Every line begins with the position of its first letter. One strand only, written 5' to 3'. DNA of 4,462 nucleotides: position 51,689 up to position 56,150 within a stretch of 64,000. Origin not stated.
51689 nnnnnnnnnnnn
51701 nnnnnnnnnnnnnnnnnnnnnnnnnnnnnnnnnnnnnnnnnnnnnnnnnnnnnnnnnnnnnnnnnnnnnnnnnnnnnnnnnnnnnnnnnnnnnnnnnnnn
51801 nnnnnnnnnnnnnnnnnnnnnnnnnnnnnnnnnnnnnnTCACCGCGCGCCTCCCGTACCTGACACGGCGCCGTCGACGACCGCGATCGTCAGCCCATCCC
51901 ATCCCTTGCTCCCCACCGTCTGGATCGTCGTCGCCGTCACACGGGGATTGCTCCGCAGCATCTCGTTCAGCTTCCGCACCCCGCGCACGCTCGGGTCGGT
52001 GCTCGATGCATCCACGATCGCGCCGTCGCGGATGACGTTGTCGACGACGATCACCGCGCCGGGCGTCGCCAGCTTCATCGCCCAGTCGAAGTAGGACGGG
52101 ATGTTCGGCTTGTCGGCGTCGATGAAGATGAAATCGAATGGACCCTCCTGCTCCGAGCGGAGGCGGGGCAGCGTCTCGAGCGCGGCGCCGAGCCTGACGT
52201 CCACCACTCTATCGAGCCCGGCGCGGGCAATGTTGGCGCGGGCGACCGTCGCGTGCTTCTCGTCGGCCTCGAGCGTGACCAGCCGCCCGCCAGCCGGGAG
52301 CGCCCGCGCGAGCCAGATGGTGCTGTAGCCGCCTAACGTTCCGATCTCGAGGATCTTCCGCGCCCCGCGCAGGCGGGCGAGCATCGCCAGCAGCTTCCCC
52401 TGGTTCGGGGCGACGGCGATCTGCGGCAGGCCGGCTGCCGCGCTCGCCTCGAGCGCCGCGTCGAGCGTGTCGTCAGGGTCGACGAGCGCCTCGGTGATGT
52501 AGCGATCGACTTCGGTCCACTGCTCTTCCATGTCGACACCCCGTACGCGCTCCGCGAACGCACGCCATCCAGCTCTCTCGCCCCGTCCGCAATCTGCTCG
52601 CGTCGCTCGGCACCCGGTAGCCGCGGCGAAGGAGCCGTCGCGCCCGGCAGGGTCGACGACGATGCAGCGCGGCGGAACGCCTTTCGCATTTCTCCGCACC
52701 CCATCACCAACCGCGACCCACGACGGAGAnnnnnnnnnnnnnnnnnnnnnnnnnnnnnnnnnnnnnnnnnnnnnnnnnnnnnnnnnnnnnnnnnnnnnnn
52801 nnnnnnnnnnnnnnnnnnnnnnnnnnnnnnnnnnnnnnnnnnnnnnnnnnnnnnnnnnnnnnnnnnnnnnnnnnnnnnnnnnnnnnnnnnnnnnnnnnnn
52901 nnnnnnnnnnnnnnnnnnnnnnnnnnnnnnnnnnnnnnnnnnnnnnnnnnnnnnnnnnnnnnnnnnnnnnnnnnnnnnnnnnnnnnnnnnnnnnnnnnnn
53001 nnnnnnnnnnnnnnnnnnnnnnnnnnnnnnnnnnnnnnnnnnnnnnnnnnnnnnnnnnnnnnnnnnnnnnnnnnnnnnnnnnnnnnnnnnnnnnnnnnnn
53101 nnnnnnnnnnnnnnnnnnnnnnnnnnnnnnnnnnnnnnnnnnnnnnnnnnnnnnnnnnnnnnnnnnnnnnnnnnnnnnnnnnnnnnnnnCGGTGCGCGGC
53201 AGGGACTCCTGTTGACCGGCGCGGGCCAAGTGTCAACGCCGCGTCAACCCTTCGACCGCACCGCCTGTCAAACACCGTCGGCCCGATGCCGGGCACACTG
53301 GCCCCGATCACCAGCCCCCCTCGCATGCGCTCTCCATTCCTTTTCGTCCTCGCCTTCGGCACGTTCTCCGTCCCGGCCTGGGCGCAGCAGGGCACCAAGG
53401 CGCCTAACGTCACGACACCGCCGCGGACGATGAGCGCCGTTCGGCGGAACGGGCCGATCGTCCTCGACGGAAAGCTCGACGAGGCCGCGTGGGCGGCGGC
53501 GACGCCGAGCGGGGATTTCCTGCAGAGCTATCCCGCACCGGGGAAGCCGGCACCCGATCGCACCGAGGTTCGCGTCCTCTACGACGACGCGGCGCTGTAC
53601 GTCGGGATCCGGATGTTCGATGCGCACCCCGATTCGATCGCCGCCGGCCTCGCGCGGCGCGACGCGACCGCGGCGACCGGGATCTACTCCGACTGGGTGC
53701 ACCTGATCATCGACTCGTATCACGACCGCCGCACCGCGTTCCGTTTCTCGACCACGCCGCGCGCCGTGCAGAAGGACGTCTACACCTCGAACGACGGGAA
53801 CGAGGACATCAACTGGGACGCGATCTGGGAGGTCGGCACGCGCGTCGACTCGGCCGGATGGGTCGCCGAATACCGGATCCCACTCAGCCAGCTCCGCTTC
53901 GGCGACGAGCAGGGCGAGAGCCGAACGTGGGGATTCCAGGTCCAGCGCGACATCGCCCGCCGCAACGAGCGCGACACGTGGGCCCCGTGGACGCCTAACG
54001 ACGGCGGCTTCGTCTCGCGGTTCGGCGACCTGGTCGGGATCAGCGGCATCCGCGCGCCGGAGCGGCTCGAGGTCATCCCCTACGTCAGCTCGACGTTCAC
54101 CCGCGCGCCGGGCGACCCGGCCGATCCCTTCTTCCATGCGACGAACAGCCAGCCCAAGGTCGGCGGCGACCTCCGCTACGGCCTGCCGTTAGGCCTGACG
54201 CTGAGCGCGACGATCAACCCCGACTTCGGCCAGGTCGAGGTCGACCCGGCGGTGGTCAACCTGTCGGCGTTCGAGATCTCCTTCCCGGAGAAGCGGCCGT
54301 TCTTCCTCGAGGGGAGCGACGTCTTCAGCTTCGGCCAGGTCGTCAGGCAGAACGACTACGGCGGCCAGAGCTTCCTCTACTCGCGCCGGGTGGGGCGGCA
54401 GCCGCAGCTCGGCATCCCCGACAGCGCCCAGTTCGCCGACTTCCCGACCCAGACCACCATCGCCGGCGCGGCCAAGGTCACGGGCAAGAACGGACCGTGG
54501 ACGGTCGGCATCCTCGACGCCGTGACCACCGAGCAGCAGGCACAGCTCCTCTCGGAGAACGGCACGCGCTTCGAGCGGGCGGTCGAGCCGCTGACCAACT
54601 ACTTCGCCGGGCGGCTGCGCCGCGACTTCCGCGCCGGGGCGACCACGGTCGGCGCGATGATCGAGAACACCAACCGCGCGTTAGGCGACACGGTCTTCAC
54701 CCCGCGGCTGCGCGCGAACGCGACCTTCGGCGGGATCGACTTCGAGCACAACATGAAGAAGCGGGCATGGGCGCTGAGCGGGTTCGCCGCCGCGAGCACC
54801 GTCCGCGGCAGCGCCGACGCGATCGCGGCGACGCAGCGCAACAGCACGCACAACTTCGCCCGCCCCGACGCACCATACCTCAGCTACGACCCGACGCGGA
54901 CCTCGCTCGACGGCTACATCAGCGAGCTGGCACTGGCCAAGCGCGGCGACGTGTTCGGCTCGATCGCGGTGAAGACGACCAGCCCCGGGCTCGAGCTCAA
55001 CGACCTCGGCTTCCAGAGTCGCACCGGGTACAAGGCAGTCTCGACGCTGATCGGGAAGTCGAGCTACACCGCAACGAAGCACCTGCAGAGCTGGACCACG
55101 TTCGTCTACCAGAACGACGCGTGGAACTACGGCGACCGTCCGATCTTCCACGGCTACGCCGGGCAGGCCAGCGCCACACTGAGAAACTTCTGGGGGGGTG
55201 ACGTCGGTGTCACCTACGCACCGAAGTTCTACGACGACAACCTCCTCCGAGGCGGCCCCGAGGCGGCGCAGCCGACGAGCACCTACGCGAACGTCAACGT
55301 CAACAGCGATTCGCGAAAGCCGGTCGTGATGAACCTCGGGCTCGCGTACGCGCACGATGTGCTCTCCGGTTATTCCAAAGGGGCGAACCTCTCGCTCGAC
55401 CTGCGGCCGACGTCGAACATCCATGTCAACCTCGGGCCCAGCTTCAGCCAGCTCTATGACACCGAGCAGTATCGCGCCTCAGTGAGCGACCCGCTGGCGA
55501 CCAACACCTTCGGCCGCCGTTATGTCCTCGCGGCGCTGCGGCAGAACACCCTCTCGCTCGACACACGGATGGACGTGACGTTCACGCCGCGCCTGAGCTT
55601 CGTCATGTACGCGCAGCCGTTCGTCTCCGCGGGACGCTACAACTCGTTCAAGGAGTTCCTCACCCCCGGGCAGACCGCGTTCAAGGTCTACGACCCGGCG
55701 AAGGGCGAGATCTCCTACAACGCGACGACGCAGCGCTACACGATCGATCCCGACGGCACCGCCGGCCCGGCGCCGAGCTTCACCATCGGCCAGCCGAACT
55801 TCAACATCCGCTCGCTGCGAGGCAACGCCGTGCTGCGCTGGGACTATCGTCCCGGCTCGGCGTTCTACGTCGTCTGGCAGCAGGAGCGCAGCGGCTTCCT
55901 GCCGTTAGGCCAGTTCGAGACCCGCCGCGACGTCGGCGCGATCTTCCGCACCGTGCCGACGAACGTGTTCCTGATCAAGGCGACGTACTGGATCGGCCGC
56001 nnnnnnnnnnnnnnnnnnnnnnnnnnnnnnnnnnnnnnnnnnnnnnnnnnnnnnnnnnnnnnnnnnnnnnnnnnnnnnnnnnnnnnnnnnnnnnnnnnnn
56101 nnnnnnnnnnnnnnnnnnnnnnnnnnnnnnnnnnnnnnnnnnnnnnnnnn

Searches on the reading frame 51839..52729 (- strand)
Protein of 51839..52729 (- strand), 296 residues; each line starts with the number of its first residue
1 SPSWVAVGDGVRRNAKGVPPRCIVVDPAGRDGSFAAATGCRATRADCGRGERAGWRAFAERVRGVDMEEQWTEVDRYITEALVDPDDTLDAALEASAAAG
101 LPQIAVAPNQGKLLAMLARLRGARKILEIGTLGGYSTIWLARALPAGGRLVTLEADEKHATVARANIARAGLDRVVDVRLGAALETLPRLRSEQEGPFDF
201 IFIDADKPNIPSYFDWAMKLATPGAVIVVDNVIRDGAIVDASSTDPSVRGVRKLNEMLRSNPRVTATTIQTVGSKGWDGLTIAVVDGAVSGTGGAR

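Call 41: search_protein_families(library=pfam, proteins=[window:51839-52729:-], max_evalue=0.00001)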
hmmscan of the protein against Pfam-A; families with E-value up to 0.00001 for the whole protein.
window:51839-52729:- (296 aa): 3 families
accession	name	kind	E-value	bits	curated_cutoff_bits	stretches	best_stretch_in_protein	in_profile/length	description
PF01596.23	Methyltransf_3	-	5.4e-42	143.8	22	1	89-270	11-193/204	O-methyltransferase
PF13578.12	Methyltransf_24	-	2.9e-18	67.1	26.3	1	127-232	1-105/105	Methyltransferase domain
PF01135.25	PCMT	-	1.3e-08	35.4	20.3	1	112-228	64-171/210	Protein-L-isoaspartate(D-aspartate) O-methyltransferase (PCMT)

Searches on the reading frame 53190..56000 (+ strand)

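Call 41: search_protein_families(library=pfam, proteins=[window:53190-56000:+], max_evalue=0.00001)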
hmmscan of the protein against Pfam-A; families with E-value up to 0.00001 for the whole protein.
window:53190-56000:+ (937 aa): 2 families
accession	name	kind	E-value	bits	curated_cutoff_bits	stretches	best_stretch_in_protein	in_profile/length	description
PF19313.5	DUF5916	-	7.7e-56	190.4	22.6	1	290-935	2-563/572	Domain of unknown function (DUF5916)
PF06452.16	CBM9_1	-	1.1e-08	35.6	23.4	1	93-270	2-166/185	Carbohydrate family 9 binding domain-like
